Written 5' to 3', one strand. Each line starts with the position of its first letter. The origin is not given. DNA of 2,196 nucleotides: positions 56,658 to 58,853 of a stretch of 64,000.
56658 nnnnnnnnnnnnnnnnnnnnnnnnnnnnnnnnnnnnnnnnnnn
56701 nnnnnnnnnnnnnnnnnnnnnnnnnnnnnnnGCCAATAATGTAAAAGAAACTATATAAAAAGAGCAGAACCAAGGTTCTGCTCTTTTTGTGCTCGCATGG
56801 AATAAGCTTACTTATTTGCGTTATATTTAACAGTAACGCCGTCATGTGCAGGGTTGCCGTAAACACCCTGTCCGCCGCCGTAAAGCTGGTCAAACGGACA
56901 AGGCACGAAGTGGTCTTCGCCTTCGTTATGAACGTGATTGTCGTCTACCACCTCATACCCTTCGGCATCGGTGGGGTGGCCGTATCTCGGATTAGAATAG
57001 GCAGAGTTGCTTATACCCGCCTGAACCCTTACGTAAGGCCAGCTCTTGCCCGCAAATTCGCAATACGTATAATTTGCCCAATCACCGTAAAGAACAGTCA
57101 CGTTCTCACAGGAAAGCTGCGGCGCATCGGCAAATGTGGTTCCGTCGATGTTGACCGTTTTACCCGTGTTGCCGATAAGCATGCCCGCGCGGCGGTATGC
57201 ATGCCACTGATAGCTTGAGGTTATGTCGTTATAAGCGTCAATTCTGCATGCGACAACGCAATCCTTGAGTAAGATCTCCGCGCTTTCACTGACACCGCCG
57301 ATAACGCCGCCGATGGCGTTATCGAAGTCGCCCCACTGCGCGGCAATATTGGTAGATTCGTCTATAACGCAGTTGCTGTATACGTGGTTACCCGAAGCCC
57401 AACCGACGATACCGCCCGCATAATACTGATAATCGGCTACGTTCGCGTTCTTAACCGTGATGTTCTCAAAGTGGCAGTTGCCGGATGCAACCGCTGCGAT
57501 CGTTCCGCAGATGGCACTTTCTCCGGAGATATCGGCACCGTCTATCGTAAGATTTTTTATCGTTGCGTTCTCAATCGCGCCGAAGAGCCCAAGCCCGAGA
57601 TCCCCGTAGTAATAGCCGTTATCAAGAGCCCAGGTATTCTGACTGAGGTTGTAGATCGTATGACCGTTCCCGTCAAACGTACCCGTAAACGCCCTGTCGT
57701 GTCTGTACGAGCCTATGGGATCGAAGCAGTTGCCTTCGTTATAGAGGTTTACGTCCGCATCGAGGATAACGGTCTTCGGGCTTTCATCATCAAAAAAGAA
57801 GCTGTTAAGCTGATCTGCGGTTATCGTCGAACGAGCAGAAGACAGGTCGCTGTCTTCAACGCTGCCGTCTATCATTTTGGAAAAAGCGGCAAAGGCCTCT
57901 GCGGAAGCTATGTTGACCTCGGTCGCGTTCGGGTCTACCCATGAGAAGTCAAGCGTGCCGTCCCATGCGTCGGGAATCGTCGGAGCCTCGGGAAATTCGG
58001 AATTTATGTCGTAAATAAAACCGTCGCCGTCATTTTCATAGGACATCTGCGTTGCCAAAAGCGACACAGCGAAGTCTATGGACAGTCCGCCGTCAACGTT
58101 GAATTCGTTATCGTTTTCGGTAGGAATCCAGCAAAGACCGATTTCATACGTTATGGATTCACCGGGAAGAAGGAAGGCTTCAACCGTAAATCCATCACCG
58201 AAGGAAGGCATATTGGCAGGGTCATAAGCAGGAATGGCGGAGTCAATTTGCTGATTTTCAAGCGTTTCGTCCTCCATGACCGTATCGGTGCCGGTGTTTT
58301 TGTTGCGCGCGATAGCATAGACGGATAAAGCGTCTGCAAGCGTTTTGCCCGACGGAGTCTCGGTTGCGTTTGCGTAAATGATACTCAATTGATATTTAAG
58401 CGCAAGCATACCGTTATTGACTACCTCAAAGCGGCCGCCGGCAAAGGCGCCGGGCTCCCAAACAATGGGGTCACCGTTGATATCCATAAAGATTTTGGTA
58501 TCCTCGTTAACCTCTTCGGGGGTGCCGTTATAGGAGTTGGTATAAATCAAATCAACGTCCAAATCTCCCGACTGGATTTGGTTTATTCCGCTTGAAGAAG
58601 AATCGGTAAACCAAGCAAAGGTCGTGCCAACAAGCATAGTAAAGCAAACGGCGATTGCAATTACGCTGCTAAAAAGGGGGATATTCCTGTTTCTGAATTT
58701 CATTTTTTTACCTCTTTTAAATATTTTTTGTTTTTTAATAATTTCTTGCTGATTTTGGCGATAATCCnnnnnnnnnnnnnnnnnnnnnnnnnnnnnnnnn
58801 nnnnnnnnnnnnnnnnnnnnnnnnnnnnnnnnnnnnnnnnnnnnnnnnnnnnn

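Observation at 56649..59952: Recombinase-less 3-kb cassette inserted between PPTase and alaS, bounded by 148-bp direct repeats that duplicate the PPTase 3' end plus terminator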

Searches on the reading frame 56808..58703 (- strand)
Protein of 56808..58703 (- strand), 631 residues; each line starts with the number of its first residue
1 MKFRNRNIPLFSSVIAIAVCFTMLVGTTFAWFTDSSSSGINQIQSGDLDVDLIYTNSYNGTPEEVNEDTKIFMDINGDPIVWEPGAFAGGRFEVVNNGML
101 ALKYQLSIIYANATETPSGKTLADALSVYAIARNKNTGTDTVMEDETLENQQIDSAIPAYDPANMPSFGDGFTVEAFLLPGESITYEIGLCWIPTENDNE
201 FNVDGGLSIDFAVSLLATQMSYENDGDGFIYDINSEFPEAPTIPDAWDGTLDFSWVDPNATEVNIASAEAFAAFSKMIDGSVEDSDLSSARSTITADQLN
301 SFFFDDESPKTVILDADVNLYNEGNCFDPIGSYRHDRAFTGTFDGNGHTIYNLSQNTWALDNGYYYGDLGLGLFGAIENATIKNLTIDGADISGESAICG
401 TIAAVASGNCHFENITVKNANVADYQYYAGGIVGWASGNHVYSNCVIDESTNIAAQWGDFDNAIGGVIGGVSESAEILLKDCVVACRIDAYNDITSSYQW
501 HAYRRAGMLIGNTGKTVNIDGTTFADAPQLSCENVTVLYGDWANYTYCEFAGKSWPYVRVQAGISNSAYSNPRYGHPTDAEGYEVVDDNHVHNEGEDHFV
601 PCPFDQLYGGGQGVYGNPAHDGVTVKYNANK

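Call 5: search_protein_families(library=pfam, proteins=[window:56808-58703:-], max_evalue=0.01)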
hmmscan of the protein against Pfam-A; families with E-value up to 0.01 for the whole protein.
window:56808-58703:- (631 aa): 2 families
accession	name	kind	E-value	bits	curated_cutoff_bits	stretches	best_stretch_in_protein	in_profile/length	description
PF05342.19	Peptidase_M26_N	-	0.00045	20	27.7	1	365-418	197-249/250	M26 IgA1-specific Metallo-endopeptidase N-terminal region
PF12389.13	Peptidase_M73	-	0.005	17.1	22.5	0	13-52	9-47/196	Camelysin metallo-endopeptidase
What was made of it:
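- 56808..58703 (-): Cargo gene 1: a 631-aa secreted protein with a SipW-dependent (TasA/camelysin-type) signal peptide. The model shows a beta-sandwich N-domain and a C-terminal beta-helix. Weak Pfam M26_N and M73 hits (call 5).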

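Call 6: search_protein_families(library=ncbifam, proteins=[window:56808-58703:-], max_evalue=0.01)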
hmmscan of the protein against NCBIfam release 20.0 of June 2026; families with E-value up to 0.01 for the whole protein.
window:56808-58703:- (631 aa): 2 families
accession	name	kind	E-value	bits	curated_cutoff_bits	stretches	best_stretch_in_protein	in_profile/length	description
TIGR04088.1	cognate_SipW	domain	1.3e-05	25.2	19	1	16-48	2-34/34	SipW-dependent-type signal peptide-containing protein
NF046017.1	ZmpA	exception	0.00086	16.6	3000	1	376-477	966-1067/2052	zinc metalloprotease A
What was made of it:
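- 56808..58703 (-): NCBIfam TIGR04088 25.2 bits against a cut-off of 19 (call 6).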

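Call 8: find_encoding_contigs(protein=window:56808-58703:-, flank=10000, max_places=10)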
Protein window:56808-58703:- (631 aa): no gene with exactly this product is on record in the collection.

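Call 23: find_homologous_proteins(query=window:56808-58703:-, max_evalue=0.00001)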
Query window:56808-58703:- (631 aa): 2517 proteins with E <= 0.00001 among 8000 candidates; the best 120 are listed.
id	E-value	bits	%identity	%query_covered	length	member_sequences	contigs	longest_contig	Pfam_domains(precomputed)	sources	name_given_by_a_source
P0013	0.0e+0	1331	90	100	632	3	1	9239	-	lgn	-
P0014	0.0e+0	1159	79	100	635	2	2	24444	-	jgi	-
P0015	0.0e+0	1155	78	100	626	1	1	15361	-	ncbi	-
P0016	0.0e+0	1151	78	100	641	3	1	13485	-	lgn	-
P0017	0.0e+0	1147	77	100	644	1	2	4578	-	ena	-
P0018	0.0e+0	1126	77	100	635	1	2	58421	-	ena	-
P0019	0.0e+0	1099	74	100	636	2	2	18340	-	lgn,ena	-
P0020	0.0e+0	1076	75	99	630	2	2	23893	-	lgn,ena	-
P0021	0.0e+0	1064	74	99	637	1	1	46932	-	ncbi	-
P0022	0.0e+0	1014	73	100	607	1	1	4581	-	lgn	-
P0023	0.0e+0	1010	70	100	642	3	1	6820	PF12389.14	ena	-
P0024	7.9e-295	997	68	100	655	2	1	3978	-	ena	-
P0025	6.5e-294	994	70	100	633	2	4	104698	-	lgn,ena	-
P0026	1.6e-293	993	70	99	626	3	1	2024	-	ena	-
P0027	1.3e-290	984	69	100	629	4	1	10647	-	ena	-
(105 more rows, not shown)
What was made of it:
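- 56808..58703 (-): More than 2,500 homologues (call 23).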

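Call 24: find_encoding_contigs(protein=P0013, flank=10000, max_places=3)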
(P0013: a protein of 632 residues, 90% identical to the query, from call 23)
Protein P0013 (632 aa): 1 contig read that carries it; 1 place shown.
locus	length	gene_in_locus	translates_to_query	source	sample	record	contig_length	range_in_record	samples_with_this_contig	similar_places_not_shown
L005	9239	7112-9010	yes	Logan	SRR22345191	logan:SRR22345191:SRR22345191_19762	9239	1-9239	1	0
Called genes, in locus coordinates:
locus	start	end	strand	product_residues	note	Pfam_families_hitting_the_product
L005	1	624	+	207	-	?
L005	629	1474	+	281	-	PF02153:PDH_N, PF20463:PDH_C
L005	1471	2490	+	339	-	PF01761:DHQ_synthase, PF24621:DHQS_C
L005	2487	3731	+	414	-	PF00275:EPSP_synthase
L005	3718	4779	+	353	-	PF01264:Chorismate_synt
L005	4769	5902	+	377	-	PF01817:CM_2, PF00800:PDT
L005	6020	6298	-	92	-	PF13560:HTH_31, PF12844:HTH_19, PF13443:HTH_26 (weak), PF01381:HTH_3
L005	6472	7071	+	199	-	-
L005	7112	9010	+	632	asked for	-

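Call 25: find_encoding_contigs(protein=P0014, flank=10000, max_places=3)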
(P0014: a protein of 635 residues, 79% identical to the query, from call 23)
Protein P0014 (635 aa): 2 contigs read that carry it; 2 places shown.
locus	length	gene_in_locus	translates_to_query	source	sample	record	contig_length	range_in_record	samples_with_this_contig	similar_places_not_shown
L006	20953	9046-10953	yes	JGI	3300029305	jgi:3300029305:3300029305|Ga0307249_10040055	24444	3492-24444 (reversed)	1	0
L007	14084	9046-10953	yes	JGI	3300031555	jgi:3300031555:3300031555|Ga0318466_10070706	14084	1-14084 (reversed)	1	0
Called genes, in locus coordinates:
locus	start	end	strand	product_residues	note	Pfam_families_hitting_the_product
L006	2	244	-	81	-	?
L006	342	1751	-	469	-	PF03323:GerA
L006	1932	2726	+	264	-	PF03099:BPL_LplA_LipB, PF02237:BPL_C (weak)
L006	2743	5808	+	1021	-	PF02837:Glyco_hydro_2_N, PF22666:Glyco_hydro_2_N2, PF00703:Glyco_hydro_2, PF02836:Glyco_hydro_2_C, PF16353:LacZ_4, PF02929:Bgal_small_N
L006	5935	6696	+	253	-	-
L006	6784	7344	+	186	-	PF02441:Flavoprotein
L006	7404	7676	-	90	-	PF13560:HTH_31, PF12844:HTH_19, PF13443:HTH_26 (weak), PF01381:HTH_3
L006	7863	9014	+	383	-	-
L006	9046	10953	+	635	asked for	-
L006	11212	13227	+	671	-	PF01136:Peptidase_U32, PF12392:DUF3656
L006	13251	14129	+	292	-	PF02219:MTHFR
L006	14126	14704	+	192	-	-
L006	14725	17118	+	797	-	PF02574:S-methyl_trans, PF00809:Pterin_bind, PF02607:B12-binding_2, PF02310:B12-binding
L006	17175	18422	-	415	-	PF00464:SHMT, PF00155:Aminotran_1_2, PF01053:Cys_Met_Meta_PP (weak), PF01212:Beta_elim_lyase (weak), PF01041:DegT_DnrJ_EryC1 (weak)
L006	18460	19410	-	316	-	PF01695:IstB_IS21, PF00308:Bac_DnaA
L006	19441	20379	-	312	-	PF07261:DnaB_2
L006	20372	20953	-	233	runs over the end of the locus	PF06971:Put_DNA-bind_N, PF02629:CoA_binding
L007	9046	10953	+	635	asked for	-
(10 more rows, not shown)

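Call 26: find_encoding_contigs(protein=P0018, flank=10000, max_places=3)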
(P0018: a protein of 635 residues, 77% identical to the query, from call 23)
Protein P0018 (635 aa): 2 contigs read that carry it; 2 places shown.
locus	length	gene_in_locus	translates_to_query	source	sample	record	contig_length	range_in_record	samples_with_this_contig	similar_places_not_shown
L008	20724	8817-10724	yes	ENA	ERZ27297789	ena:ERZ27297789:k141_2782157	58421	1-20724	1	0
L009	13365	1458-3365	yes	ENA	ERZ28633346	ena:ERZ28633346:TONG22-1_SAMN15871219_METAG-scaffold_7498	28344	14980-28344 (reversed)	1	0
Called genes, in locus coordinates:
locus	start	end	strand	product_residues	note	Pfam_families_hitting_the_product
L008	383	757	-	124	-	-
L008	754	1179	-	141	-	-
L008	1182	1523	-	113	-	-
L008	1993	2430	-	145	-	PF07883:Cupin_2 (weak)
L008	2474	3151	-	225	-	PF04239:DUF421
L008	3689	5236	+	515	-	PF02129:Peptidase_S15, PF08530:PepX_C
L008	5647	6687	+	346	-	PF01554:MatE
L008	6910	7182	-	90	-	PF13560:HTH_31, PF12844:HTH_19, PF13443:HTH_26 (weak), PF01381:HTH_3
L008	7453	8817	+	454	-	-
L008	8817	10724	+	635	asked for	-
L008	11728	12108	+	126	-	PF00005:ABC_tran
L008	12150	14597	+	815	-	PF02687:FtsX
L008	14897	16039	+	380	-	PF01381:HTH_3, PF12844:HTH_19, PF13443:HTH_26 (weak), PF13560:HTH_31, PF00480:ROK (faint), PF01869:BcrAD_BadFG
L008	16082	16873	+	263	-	PF13580:SIS_2 (weak), PF22198:GKRP_SIS_2, PF22645:GKRP_SIS_N, PF01380:SIS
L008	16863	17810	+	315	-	PF00583:Acetyltransf_1, PF13673:Acetyltransf_10, PF13508:Acetyltransf_7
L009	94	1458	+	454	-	-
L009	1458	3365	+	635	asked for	-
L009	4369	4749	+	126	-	PF00005:ABC_tran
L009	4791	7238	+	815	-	PF02687:FtsX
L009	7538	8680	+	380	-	PF01381:HTH_3, PF12844:HTH_19, PF13443:HTH_26 (weak), PF13560:HTH_31, PF00480:ROK (faint), PF01869:BcrAD_BadFG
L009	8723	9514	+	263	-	PF13580:SIS_2 (weak), PF22198:GKRP_SIS_2, PF22645:GKRP_SIS_N, PF01380:SIS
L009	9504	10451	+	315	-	PF00583:Acetyltransf_1, PF13673:Acetyltransf_10, PF13508:Acetyltransf_7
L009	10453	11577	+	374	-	PF07075:NamZ_N, PF20732:NamZ_C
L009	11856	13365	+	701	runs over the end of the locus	PF07944:Beta-AFase-like_GH127_cat, PF20736:Glyco_hydro127M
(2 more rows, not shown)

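Call 35: find_related_loci(query=window:56808-58703:-, collection=viral_contigs, flank=10000)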
Query window:56808-58703:- (631 aa) in viral_contigs; peptide patterns used: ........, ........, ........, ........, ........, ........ (x = any residue, [..] = any of these).
No stretch of DNA in the collection matches any of the patterns.
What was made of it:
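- Tried and rejected: The 631-aa protein has no relative on viral contigs (call 35).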

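Call 36: search_dna_similar(query=window:56808-58703:-, collection=plasmids, mode=protein, max_rows=10)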
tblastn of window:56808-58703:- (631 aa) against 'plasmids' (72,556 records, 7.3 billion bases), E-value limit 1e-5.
Records with a match: 1; places in all: 1; records where one place covers at least 80% of the query: 0.
Best place of each record, by identity: <60% 1.
By first word of the organism name: Clostridium 1.
By predicted mobility (MOB-suite, as given by PLSDB): non-mobilizable 1.
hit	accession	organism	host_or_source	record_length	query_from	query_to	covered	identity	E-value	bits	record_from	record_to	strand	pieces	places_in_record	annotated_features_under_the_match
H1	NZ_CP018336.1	Clostridium kluyveri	cell culture,the pit mud of a Chinese ...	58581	277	488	34%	29.9%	8e-8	63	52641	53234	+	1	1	GLUG motif-containing protein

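Call 37: search_dna_similar(query=window:56808-58703:-, collection=phages, mode=protein, max_rows=10)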
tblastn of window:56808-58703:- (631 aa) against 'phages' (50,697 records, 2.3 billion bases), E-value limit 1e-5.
Records with a match: 5; places in all: 6; records where one place covers at least 80% of the query: 0.
Best place of each record, by identity: <60% 5.
By first word of the organism name: Bacteriophage 4; Acutalibacteraceae 1.
By host as written in the record: - 4; Acutalibacteraceae 1.
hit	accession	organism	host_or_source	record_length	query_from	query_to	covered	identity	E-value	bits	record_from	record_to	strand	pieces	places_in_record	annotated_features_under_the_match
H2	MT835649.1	Bacteriophage sp.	human fecal samples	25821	4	232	36%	32.7%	2e-10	71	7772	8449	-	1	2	record has no annotation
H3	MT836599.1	Bacteriophage sp.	human fecal samples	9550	240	482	39%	27.5%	2e-11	74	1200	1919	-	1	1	record has no annotation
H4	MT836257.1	Bacteriophage sp.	human fecal samples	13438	240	482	39%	27.5%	2e-10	71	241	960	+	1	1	record has no annotation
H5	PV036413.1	Acutalibacteraceae phage NatCom_991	Acutalibacteraceae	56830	310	490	29%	30.4%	3e-6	57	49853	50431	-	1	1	hypothetical protein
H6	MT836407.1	Bacteriophage sp.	human fecal samples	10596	10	108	16%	40.6%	2e-6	57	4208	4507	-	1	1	record has no annotation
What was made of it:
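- No homologues were found on viral contigs, plasmids or phages beyond distant domain matches (calls 35-37).
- Tried and rejected: Plasmids and phages give only distant GLUG-domain matches (calls 36, 37).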

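Call 55: predict_structure(alignment_id=A1)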
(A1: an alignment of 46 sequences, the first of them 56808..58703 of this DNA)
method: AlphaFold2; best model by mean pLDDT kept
length: 631 residues; sequences in the alignment: 46
mean_pLDDT: 80.9   pTM: 0.67
mean pLDDT of the five models: 80.9, 78.9, 77.3, 75.9, 75.0
residues with pLDDT >= 90: 255; 70-90: 235; 50-70: 89; < 50: 52
segments of 3 or more residues with pLDDT < 50: 1-3, 33-43, 496-498, 562-576, 578-581, 587-598
pLDDT, mean of each block of 10 residues (from residue 1): 51 80 70 41 65 86 86 84 90 91 90 80 92 84 83 89 88 90 94 88 80 86 60 70 80 88 93 93 83 84 87 94 83 85 96 86 63 95 97 89 97 97 89 97 96 79 88 96 89 55 81 92 92 94 64 53 44 46 46 44 80 84 81 36
secondary structure, 60 per line:
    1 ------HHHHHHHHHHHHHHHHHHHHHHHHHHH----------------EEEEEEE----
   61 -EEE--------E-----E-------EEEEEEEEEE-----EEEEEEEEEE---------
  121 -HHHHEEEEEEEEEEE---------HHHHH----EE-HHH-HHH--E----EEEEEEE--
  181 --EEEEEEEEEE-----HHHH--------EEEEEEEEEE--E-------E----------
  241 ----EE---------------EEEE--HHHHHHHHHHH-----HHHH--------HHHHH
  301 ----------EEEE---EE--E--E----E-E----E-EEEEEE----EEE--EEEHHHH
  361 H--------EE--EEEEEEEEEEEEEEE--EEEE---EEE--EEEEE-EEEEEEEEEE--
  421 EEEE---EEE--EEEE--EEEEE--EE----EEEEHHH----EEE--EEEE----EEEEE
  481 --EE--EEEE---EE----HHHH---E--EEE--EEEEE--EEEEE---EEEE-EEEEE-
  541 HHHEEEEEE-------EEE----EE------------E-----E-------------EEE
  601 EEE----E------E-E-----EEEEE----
elements in order: H7-33 E50-56 E62-64 E87-96 E102-111 H122-125 E126-136 H146-150 E172-178 E183-192 H198-201 E210-219 E262-265 H268-278 H284-287 H296-300 E311-314 E339-344 E349-351 E354-356 H357-361 E374-388 E391-394 E398-400 E403-407 E409-418 E421-424 E428-430 E433-436 E439-443 E452-455 E463-465 E468-471 E476-480 E487-490 H500-503 E510-512 E515-519 E522-526 E530-533 E535-539 E544-549 E557-559 E598-603 E623-627
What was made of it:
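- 56808..58703 (-): AlphaFold model pLDDT 81 (call 55).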

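Call 57: fold_search(model_id=the predicted structure, library=pdb)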
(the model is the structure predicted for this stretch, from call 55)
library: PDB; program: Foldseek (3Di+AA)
matches with E <= 10: 1227; with E <= 0.001: 2
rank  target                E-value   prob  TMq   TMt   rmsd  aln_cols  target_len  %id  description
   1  3n6z                  2.6e-04  1.00  0.22  0.39   6.9       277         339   17  Crystal structure of a putative immunoglobulin A1 protease (BACOVA_03286) from Bacteroides ovatus at 1.30 A resolution (released 2010-07-21)
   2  8aur_A                4.5e-04  1.00  0.17  0.38  10.5       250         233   16  Cryo-EM structure of a TasA fibre (released 2022-11-30)
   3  8k2l                  4.2e-03  0.97  0.11  0.12  13.1       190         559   11  Crystal structure of Group 4 Monosaccharide-releasing beta-N-acetylgalactosaminidase NgaP2 from Paenibacillus sp. TS12,  (released 2024-04-24)
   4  7ueg_A                7.9e-03  0.94  0.11  0.28  20.6       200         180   14  Cryo-EM of bundling pili from Pyrobaculum calidifontis (released 2022-06-29)
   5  8p4l_A                9.1e-03  0.99  0.12  0.14  12.8       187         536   13  Beta-N-acetylgalactosaminidase from Niabella aurantiaca (released 2024-01-17)
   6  8k2m                  9.5e-03  0.98  0.12  0.13  12.5       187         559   12  Crystal structure of Group 4 Monosaccharide-releasing beta-N-acetylgalactosaminidase NgaP2 from Paenibacillus sp. TS12 i (released 2024-04-24)
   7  2wmp_B                1.2e-02  0.94  0.11  0.38  10.2       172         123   12  Structure of the E. coli chaperone PapD in complex with the pilin domain of the PapGII adhesin (released 2010-08-25)
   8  3gd1_E                1.8e-02  0.44  0.09  0.16  21.1       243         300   10  Structure of an Arrestin/Clathrin complex reveals a novel clathrin binding domain that modulates receptor trafficking (released 2009-08-25)
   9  4jo5                  3.0e-02  0.91  0.11  0.34  13.5       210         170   11  CBM3a-L domain with flanking linkers from scaffoldin cipA of cellulosome of Clostridium thermocellum (released 2013-07-17)
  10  3kmh_A                4.0e-02  0.16  0.07  0.15  18.1       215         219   11  Crystal Structure of a Novel Sugar Isomerase from E. coli O157:H7 (released 2010-07-21)
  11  8xez_A                4.2e-02  0.57  0.11  0.08  16.0       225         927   12  Cryo-EM structure of integrin ITGAV/ITGB3 complex, conformation 5 (released 2024-12-18)
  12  7fe0_A                5.2e-02  0.92  0.13  0.35   8.5       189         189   15  AvmM Catalyzes Macrocyclization in Alchivemycin A Biosynthesis (released 2021-09-01)
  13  7fe5_A                5.9e-02  0.77  0.12  0.31  12.2       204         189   13  AvmM Catalyzes Macrocyclization in Alchivemycin A Biosynthesis (released 2021-09-01)
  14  8k2g_A                5.9e-02  0.25  0.12  0.15  20.0       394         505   10  Crystal structure of Group 1 Oligosaccharide-releasing beta-N-acetylgalactosaminidase NgaCa from Cohnella abietis, apo (released 2024-04-24)
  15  3mpb_A                5.9e-02  0.16  0.06  0.13  18.1       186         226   10  Z5688 from E. coli O157:H7 bound to fructose (released 2010-07-21)
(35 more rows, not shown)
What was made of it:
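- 56808..58703 (-): Best PDB fold hits are 3n6z and the TasA fibre 8aur, both probability 1.0 (call 57).
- On SipW/TasA-type secreted-fibre module: Foldseek hit to the TasA fibre 8aur: E 4.5e-4, probability 1.0, TM(target) 0.38 (call 57).
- Identified in calls 5, 6, 55 and 57.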

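Call 75: search_solved_structures(query=A1, max_evalue=1)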
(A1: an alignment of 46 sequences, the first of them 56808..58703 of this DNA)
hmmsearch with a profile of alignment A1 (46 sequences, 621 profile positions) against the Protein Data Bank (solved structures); distinct sequences matched with E-value up to 1: 0.
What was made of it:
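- On SipW/TasA-type secreted-fibre module: There is no sequence match in the PDB (call 75).
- Closest known: Bacillus subtilis tapA-sipW-tasA operon with the adjacent sinR/slrR XRE regulators. Different: There is no sequence-level match to any solved structure (call 75).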
